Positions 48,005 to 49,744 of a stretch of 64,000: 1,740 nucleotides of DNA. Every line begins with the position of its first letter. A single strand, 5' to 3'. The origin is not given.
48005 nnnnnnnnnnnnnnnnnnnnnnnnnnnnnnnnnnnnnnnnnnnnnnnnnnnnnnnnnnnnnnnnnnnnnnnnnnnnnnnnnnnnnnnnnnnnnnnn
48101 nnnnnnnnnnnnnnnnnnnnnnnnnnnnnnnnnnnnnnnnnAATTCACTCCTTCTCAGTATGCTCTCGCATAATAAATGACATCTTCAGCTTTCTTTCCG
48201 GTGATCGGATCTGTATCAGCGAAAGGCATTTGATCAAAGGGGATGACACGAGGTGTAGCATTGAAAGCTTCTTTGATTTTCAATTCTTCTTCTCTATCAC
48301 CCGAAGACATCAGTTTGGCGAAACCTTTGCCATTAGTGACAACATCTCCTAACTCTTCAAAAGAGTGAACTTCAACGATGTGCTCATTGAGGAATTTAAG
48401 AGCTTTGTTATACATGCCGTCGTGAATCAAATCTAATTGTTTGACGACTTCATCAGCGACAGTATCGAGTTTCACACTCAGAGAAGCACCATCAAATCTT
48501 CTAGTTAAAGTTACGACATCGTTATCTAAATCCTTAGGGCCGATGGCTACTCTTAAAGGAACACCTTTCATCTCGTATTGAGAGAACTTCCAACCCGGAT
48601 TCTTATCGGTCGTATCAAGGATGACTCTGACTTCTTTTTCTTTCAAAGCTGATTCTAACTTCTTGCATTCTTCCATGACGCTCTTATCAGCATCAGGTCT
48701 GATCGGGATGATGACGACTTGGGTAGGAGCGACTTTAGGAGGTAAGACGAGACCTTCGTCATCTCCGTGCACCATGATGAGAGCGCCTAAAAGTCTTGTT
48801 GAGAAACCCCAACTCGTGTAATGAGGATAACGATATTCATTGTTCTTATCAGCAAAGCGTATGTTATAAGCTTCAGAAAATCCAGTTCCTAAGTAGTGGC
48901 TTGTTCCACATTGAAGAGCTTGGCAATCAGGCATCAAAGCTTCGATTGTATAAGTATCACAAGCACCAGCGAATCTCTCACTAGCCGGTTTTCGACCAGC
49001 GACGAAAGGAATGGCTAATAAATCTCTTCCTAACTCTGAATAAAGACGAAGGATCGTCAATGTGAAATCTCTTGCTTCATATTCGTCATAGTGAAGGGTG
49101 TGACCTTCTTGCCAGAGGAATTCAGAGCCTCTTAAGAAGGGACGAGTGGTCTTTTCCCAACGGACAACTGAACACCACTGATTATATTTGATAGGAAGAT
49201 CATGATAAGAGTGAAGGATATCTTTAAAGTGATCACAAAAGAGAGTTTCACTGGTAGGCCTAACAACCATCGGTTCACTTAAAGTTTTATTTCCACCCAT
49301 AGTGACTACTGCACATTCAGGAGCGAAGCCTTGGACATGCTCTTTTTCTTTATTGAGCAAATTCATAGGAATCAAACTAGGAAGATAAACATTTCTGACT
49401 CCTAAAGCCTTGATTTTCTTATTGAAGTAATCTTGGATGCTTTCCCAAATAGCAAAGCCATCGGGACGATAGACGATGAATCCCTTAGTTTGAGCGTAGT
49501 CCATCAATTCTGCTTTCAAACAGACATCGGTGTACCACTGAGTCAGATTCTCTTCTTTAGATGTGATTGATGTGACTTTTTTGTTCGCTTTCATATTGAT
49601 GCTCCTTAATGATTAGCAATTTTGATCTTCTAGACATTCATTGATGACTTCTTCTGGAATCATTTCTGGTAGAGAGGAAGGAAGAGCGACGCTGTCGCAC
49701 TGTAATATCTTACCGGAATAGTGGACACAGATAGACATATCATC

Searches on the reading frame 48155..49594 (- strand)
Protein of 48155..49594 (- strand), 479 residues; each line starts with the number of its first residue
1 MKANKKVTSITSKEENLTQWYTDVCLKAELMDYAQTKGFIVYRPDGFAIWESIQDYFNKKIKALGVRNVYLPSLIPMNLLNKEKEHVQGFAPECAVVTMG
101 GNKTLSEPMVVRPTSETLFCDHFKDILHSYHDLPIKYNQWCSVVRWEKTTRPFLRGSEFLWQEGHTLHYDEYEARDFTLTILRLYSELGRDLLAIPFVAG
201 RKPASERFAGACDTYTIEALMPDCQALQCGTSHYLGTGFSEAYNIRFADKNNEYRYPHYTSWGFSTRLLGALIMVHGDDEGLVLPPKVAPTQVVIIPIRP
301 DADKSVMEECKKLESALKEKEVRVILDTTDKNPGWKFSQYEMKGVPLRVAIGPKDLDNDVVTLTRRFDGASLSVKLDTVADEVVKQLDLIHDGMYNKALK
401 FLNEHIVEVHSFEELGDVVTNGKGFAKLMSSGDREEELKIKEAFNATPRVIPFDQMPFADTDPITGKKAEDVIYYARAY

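Call 6: search_protein_families(library=ncbifam, proteins=[window:48155-49594:-])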
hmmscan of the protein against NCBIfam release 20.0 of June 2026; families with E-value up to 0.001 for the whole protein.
window:48155-49594:- (479 aa): 10 families
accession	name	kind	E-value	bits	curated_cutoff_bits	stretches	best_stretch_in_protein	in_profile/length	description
TIGR00408.1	proS_fam_I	equivalog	2.2e-163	544.6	437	1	11-479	2-475/475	proline--tRNA ligase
NF008979.1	PRK12325.1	exception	8.5e-38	130.3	550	2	225-382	278-435/437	proline--tRNA ligase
NF006625.0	PRK09194.1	equivalog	4.6e-35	121.5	558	2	229-383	405-558/559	proline--tRNA ligase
TIGR00409.1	proS_fam_II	equivalog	6.7e-30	104.5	306.7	2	226-383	408-565/568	proline--tRNA ligase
TIGR00418.1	thrS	equivalog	3.3e-24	85.7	383.65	2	240-386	423-564/565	threonine--tRNA ligase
NF003068.0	PRK03991.1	equivalog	9.6e-17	60.5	484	1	240-387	442-592/613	threonine--tRNA ligase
NF003211.1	PRK04173.1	equivalog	3.8e-07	29.3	312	1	282-380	356-451/454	glycine--tRNA ligase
TIGR00389.1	glyS_dimeric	equivalog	5.9e-06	25.1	243.3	1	282-381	463-559/565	glycine--tRNA ligase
NF011500.0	PRK14938.1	equivalog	0.00014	20.9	362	1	280-387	264-367/387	Ser-tRNA(Thr) hydrolase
TIGR00442.1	hisS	equivalog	0.00041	19.5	286.75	0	278-370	313-400/406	histidine--tRNA ligase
